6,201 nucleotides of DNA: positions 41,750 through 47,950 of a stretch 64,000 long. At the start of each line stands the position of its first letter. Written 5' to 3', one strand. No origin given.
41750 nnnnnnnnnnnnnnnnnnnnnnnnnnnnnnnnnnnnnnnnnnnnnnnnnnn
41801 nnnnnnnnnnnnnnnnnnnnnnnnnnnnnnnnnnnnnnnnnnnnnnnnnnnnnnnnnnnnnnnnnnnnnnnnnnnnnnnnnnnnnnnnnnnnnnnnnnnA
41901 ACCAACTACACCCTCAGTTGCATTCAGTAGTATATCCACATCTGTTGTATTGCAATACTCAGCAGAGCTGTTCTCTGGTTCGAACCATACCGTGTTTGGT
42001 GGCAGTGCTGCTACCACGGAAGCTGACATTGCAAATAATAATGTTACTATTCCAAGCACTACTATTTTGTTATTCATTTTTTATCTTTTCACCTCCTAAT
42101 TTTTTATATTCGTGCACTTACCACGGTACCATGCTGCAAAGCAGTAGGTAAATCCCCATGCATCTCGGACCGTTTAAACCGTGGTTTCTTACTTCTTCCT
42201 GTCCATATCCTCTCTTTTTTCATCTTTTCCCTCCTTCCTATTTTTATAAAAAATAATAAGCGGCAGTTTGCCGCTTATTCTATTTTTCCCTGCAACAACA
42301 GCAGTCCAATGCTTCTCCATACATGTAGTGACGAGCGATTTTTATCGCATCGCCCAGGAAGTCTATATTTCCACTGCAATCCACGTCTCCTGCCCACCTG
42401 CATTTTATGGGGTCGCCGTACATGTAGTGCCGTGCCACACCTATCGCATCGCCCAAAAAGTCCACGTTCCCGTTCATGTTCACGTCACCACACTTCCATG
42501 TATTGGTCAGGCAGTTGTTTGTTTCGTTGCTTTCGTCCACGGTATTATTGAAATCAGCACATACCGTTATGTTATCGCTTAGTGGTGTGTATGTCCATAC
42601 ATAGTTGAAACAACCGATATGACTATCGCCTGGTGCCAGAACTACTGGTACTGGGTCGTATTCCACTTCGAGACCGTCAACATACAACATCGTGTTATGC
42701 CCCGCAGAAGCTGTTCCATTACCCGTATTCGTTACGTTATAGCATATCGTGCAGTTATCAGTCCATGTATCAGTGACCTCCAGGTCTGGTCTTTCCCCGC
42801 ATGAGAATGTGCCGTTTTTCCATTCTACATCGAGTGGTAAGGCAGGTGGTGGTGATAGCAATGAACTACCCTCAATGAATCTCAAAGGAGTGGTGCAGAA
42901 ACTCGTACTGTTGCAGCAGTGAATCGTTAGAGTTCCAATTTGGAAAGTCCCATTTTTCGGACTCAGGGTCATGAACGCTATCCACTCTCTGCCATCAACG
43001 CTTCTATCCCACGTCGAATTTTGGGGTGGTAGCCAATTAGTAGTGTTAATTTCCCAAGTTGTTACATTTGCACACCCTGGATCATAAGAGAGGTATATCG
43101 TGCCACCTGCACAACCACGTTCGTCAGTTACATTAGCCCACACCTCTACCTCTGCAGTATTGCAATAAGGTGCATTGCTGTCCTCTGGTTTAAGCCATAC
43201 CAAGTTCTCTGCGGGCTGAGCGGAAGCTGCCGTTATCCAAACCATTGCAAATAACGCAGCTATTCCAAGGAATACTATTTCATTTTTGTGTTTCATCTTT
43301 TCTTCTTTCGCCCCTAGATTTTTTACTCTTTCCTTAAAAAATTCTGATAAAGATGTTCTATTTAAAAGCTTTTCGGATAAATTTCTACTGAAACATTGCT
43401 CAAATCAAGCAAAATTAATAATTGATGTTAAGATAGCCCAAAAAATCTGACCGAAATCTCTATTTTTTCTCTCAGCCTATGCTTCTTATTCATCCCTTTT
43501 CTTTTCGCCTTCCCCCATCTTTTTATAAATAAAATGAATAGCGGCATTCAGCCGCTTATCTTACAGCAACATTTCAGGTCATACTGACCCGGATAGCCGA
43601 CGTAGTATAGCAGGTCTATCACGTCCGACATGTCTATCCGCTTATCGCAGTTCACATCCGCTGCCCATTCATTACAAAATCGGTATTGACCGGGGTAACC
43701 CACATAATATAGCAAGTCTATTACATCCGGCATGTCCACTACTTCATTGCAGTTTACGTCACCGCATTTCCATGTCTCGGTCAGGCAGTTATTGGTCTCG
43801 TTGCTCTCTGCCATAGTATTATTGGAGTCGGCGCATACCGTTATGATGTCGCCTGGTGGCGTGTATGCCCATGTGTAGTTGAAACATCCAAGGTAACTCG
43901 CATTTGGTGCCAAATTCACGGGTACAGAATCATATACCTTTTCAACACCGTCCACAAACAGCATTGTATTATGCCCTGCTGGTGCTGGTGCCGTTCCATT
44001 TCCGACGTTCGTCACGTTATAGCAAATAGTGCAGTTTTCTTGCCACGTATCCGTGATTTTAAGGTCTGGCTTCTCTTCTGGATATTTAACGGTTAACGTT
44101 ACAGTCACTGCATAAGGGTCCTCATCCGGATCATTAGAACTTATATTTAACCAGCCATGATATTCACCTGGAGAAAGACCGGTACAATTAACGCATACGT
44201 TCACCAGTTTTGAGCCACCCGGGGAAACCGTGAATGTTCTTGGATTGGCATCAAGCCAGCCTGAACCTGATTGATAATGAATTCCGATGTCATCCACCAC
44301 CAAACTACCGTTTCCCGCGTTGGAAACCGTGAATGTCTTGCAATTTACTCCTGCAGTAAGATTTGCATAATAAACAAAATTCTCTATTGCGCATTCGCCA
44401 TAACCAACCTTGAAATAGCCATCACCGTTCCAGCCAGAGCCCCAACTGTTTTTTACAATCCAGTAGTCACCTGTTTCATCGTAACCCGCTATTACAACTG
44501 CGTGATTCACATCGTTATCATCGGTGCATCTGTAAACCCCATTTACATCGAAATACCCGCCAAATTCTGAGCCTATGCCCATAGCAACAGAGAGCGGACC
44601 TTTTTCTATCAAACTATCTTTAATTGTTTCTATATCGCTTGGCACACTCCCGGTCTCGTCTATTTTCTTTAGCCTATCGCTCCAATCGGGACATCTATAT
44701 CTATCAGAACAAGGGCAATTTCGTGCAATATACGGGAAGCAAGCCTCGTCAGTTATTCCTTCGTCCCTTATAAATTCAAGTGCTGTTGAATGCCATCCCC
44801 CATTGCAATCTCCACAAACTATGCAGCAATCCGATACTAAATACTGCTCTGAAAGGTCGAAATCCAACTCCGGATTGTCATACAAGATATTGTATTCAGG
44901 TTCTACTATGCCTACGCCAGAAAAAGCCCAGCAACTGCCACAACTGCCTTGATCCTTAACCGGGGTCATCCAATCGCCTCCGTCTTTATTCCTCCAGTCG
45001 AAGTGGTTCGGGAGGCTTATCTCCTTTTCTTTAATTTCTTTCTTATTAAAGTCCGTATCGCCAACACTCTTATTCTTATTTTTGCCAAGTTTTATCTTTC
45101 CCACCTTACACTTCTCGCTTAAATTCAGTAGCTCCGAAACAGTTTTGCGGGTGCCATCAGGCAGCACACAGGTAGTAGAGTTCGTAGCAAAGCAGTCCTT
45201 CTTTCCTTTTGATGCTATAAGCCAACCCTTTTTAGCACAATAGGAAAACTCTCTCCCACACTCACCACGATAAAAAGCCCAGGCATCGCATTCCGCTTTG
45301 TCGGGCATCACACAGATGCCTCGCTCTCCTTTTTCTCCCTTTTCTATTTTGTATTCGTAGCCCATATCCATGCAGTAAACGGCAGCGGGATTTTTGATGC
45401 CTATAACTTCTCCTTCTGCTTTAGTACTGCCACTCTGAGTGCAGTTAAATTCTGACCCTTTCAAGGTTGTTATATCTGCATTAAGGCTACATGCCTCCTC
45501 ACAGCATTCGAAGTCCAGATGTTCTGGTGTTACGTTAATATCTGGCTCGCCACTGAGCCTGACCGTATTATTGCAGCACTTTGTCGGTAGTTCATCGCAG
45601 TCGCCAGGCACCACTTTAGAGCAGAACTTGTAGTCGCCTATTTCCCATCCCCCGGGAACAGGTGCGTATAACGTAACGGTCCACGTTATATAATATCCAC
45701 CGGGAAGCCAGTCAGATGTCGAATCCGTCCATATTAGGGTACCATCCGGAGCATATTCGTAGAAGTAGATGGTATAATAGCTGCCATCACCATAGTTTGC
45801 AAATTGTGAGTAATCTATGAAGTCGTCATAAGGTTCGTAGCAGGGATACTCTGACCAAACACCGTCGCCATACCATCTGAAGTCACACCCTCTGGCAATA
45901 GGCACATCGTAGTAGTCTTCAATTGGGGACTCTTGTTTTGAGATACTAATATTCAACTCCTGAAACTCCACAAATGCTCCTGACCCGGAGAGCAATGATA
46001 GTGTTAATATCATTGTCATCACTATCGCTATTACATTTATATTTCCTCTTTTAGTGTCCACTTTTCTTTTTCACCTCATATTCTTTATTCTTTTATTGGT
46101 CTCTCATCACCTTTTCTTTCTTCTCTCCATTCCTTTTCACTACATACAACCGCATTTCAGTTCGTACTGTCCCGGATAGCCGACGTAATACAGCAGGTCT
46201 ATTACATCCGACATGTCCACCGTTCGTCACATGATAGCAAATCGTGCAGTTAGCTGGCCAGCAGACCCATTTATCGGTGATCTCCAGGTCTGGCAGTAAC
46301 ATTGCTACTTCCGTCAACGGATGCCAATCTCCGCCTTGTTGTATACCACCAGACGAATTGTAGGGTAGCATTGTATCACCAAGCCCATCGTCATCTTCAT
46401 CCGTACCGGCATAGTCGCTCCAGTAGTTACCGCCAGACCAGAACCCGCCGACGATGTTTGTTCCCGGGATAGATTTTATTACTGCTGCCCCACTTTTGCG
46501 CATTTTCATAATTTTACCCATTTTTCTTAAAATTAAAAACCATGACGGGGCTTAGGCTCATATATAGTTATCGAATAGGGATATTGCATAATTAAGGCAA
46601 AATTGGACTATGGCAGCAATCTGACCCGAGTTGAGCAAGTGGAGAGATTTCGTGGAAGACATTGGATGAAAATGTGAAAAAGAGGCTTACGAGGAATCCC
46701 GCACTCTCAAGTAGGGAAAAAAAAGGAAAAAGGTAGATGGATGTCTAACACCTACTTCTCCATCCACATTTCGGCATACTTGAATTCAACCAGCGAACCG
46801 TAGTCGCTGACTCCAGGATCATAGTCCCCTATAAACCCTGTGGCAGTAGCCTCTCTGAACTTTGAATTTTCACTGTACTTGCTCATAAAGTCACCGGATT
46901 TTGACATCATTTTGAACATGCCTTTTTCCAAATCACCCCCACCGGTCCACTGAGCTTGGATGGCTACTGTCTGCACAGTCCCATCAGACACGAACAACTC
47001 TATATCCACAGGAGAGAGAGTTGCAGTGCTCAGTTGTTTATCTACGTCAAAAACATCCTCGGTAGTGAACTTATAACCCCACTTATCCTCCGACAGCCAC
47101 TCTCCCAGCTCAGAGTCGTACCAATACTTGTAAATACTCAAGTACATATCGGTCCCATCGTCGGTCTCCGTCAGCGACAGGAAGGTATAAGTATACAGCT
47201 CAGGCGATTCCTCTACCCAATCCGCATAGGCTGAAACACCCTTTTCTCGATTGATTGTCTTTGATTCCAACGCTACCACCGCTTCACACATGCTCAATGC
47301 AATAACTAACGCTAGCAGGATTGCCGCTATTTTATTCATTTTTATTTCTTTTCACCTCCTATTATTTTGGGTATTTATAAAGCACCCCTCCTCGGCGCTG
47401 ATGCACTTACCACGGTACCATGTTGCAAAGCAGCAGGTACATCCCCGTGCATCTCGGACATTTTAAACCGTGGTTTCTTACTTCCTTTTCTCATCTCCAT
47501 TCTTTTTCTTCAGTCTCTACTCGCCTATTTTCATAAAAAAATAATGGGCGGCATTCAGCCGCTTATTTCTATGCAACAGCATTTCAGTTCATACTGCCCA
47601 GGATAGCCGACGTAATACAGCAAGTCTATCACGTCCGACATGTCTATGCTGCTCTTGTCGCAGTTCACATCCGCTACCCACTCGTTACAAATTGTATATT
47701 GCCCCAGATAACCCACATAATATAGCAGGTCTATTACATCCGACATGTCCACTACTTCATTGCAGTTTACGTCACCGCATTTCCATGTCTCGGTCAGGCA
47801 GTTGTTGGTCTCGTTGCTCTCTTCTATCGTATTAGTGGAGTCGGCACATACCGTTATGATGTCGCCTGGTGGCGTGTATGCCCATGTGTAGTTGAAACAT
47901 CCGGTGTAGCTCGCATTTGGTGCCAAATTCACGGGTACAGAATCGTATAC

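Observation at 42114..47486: Conserved ~83-nt structured leader shared by two otherwise unrelated surface-protein genes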

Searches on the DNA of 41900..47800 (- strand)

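Call 13: search_rna_families(source=window, start=41900, end=47800, threshold=evalue, max_evalue=10, show_alignments=2)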
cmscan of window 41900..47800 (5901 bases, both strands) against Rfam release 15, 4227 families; matches with E-value up to 10: 7.
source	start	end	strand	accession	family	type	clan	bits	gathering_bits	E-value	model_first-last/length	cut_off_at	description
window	42018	42082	+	RF04324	Pestivirus-3UTR-SLIV-SLIII-SLII-CSFV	Gene; sRNA;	CL00151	23.2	150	0.64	34-100/170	no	Pestivirus 3' UTR SLIV, SLIII and SLII classical swine fever virus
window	42218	42287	+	RF02059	STnc50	Gene; sRNA;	-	21.6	55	4.2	1-84/84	no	Salmonella enterica sRNA STnc40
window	42221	42281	-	RF02934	caiA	Gene; sRNA;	-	21.3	55.5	4.8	1-78/78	no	caiA RNA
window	47540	47569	-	RF02054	STnc420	Gene; sRNA;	-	19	70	6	25-54/58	no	Salmonella enterica sRNA STnc420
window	43467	43501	-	RF01306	sR52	Gene; snRNA; snoRNA; CD-box;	-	17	50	4.4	1-60/60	no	Small nucleolar RNA sR52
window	43955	44072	-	RF02510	PYLIS_3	Cis-reg;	-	16.7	38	4.9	1-100/100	no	Pyrrolysine insertion sequence mttB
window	47452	47572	-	RF00516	ylbH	Cis-reg; leader;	-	16.4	50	5.1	1-122/122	no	ylbH leader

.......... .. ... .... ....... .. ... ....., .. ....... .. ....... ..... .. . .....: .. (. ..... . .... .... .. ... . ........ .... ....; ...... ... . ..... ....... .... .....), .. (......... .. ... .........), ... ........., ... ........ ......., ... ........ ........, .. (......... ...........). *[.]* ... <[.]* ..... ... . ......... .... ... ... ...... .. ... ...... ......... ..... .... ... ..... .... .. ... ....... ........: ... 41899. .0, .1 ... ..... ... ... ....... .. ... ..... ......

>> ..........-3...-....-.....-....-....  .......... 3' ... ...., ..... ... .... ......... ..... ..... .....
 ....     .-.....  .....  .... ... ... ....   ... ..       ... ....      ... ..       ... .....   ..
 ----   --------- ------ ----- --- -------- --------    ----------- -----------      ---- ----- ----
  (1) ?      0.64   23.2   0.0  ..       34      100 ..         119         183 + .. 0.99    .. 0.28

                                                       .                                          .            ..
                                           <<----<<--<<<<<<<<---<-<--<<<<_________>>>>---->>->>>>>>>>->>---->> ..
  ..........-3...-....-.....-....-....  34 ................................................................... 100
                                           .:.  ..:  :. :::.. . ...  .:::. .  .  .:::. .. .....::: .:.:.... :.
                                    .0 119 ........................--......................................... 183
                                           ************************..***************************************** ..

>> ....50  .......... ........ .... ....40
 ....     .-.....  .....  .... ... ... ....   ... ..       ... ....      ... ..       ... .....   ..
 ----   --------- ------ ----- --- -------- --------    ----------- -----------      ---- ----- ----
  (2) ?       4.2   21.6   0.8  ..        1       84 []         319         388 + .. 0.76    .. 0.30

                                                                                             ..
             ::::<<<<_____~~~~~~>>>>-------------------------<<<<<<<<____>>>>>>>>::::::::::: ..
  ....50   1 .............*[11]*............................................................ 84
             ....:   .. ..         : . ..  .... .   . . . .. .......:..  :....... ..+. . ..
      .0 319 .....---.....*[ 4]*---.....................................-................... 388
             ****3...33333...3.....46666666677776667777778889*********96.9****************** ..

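Call 23: build_rna_model(alignment_id=A3)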
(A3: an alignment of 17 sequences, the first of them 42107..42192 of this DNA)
Model R1 built from alignment A3 (17 sequences, 112 columns); structure: RNAalifold consensus.
model positions 102; base pairs 17; branch points 1; effective number of sequences 1.56; information 0.589 bits per position. Calibrated on 0.2 Mb of random sequence (short: E-values are rough).
structure used (alignment columns):
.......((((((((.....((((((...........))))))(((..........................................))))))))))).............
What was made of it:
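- On Riboswitch (as a kind): Diversity is modest (call 23).
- The covariance model's effective sequence number is 1.56 (call 23).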

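Call 24: search_with_rna_model(model_id=R1, sources=[window, L003, L004, L008, L011, L013, L014, L015, L016, L017, L018, L020, L021, L022, L023, L024, L027, L028, L029, L030, L031], max_evalue=1, make_alignment=true)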
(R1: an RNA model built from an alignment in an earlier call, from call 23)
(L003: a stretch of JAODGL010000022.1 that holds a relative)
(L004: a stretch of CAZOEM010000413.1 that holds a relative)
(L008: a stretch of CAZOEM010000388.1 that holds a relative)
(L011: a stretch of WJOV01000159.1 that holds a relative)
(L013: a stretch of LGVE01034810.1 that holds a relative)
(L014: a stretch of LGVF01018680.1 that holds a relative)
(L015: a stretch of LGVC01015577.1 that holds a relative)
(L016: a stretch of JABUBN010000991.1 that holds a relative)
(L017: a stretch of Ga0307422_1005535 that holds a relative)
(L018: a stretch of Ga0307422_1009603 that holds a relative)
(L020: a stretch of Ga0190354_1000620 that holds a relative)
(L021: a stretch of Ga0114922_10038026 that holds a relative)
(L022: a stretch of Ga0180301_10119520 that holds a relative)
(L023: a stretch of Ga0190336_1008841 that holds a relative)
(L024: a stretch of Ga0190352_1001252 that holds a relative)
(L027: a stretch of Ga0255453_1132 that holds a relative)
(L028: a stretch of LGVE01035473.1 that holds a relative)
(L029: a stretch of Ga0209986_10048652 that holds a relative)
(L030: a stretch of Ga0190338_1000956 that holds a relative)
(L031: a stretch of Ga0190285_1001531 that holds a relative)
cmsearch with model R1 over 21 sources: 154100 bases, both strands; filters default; matches with E-value up to 1: 24.
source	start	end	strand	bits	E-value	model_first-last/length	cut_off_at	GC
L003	226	329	-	112.5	6.3e-25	1-102/102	no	0.41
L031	3974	4076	+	112.4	6.8e-25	1-102/102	no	0.41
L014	4340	4442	+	110.4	2.1e-24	1-102/102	no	0.47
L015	66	168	-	110.3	2.2e-24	1-102/102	no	0.44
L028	3338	3440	+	110.3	2.2e-24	1-102/102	no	0.44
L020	3501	3593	+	106.1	2.4e-23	1-102/102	no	0.47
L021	3108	3207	+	105.8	2.8e-23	1-102/102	no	0.41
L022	406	498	-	105.5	3.3e-23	1-102/102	no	0.48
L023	1121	1213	+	105.5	3.3e-23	1-102/102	no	0.48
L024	1373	1465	-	104.8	5e-23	1-102/102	no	0.48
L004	2580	2683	-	97.5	3.3e-21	1-102/102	no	0.41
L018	1421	1524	+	97.5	3.3e-21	1-102/102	no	0.41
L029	2062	2147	+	91.7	8.7e-20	1-102/102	no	0.44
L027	5741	5826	+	90.5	1.7e-19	1-102/102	no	0.47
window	47396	47481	-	90.4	1.7e-19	1-102/102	no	0.5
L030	2583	2662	+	87.8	7.9e-19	1-102/102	no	0.46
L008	138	217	-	86.6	1.6e-18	1-102/102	no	0.44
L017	368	447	-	86.6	1.6e-18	1-102/102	no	0.44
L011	5259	5362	+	85.3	3.2e-18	1-102/102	no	0.5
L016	5259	5362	+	85.3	3.2e-18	1-102/102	no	0.5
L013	331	410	+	81.8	2.4e-17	1-102/102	no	0.39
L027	3490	3578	+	36.2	4.3e-06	1-102/102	no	0.38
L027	3641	3676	+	21.6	0.017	1-102/102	no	0.36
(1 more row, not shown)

Alignment A4: 24 matches aligned to the model, 105 columns, each read 5' to 3' on its own strand. Consensus structure (alignment columns), stored with it:
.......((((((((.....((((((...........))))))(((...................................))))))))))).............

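Call 40: search_with_rna_model(model_id=R1, sources=[L032, L033, L034, L035, L036, L037, L038, L039], max_evalue=1, show_alignments=6)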
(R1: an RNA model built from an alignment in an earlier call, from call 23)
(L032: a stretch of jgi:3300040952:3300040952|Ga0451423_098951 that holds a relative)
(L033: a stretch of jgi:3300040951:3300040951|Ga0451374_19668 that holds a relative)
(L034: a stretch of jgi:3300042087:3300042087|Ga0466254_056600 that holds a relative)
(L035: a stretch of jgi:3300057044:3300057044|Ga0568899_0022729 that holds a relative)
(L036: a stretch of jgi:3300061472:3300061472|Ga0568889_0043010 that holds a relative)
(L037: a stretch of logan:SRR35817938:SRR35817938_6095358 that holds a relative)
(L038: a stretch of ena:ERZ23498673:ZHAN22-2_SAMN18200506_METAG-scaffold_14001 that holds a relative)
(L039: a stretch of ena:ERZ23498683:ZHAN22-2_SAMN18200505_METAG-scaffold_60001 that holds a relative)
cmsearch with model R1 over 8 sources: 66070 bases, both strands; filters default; matches with E-value up to 1: 5.
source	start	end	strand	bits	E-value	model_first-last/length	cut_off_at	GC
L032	11131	11216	+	75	4.9e-16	1-102/102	no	0.43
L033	11131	11216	+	75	4.9e-16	1-102/102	no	0.43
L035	189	293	+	33.8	7.3e-06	1-102/102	no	0.3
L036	1522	1626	+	33.8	7.3e-06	1-102/102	no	0.3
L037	105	209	+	33.8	7.3e-06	1-102/102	no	0.3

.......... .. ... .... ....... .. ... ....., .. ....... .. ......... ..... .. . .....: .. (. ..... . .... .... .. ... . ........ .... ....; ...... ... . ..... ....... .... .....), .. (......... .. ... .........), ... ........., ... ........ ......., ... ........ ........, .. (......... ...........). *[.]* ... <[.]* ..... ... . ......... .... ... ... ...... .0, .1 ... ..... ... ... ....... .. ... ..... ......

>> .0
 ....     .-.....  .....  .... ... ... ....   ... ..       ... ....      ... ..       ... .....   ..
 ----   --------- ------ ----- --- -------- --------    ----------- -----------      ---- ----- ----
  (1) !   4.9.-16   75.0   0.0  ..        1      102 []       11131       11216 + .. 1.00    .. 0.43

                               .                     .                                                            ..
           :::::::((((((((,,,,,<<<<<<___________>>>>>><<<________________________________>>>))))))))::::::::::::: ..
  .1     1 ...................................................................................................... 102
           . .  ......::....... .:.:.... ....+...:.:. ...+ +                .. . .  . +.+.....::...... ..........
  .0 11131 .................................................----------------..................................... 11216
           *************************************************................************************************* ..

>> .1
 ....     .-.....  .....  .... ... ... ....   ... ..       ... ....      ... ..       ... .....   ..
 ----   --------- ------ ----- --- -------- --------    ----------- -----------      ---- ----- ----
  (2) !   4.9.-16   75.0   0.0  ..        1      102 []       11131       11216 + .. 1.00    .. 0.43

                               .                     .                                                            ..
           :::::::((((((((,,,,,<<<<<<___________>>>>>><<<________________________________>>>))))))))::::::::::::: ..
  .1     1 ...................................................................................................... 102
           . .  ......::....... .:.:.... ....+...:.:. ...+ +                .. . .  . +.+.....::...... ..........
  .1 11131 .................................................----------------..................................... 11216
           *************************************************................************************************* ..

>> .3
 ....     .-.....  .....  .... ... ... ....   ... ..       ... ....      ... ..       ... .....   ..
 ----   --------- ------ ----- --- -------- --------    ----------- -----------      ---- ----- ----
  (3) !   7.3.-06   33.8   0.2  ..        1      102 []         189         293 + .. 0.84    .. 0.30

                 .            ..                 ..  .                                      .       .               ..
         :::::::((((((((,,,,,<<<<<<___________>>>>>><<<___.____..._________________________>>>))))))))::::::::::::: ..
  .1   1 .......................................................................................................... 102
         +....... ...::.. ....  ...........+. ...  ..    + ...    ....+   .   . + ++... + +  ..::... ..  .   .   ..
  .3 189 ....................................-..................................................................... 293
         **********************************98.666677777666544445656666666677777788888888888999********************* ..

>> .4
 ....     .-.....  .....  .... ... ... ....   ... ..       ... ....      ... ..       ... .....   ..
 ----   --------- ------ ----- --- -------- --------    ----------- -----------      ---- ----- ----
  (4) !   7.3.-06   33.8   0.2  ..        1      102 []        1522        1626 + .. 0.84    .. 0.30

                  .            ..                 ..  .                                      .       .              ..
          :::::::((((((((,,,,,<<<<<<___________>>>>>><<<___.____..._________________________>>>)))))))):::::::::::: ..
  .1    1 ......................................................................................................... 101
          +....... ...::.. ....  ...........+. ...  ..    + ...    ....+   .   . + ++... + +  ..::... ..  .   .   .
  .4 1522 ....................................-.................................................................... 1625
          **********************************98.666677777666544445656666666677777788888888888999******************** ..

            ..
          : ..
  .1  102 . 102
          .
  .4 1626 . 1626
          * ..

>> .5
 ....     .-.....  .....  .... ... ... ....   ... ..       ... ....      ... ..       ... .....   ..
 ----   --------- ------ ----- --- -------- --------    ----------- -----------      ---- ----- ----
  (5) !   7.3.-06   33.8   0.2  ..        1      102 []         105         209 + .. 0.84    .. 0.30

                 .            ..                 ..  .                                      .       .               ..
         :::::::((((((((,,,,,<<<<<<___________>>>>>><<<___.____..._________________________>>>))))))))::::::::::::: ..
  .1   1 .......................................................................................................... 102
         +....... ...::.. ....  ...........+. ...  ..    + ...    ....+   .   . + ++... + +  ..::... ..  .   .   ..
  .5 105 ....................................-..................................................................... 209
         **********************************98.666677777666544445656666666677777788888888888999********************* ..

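Call 47: search_with_rna_model(model_id=R1, sources=[L040, L041, L042, L043], max_evalue=5, show_alignments=4)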
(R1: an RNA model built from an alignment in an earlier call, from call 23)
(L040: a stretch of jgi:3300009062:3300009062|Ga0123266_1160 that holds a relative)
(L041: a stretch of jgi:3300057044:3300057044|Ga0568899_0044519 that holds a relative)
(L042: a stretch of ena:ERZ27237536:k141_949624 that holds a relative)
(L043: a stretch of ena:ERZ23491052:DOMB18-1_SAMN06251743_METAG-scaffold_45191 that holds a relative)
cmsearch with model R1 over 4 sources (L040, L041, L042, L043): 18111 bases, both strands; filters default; matches with E-value up to 5: 1.
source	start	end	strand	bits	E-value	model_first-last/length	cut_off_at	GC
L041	3307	3410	+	22.5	0.0012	1-102/102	no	0.28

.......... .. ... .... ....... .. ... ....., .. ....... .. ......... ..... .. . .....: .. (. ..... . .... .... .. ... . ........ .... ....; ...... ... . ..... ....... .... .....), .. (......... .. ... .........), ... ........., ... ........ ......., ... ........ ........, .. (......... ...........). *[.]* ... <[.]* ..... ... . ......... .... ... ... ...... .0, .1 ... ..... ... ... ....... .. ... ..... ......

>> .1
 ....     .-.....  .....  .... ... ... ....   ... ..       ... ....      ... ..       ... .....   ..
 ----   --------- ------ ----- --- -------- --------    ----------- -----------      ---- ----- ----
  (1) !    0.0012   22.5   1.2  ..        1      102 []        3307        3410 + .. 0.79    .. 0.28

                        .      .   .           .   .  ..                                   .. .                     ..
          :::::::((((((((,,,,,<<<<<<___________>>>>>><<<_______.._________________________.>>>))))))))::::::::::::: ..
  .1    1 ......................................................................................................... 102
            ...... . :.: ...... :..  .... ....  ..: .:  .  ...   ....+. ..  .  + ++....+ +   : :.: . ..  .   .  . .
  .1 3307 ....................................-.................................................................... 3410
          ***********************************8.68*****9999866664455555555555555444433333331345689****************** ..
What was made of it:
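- Degenerate copies exist (L027 3490-3676, L035, L041; calls 24, 40, 47).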
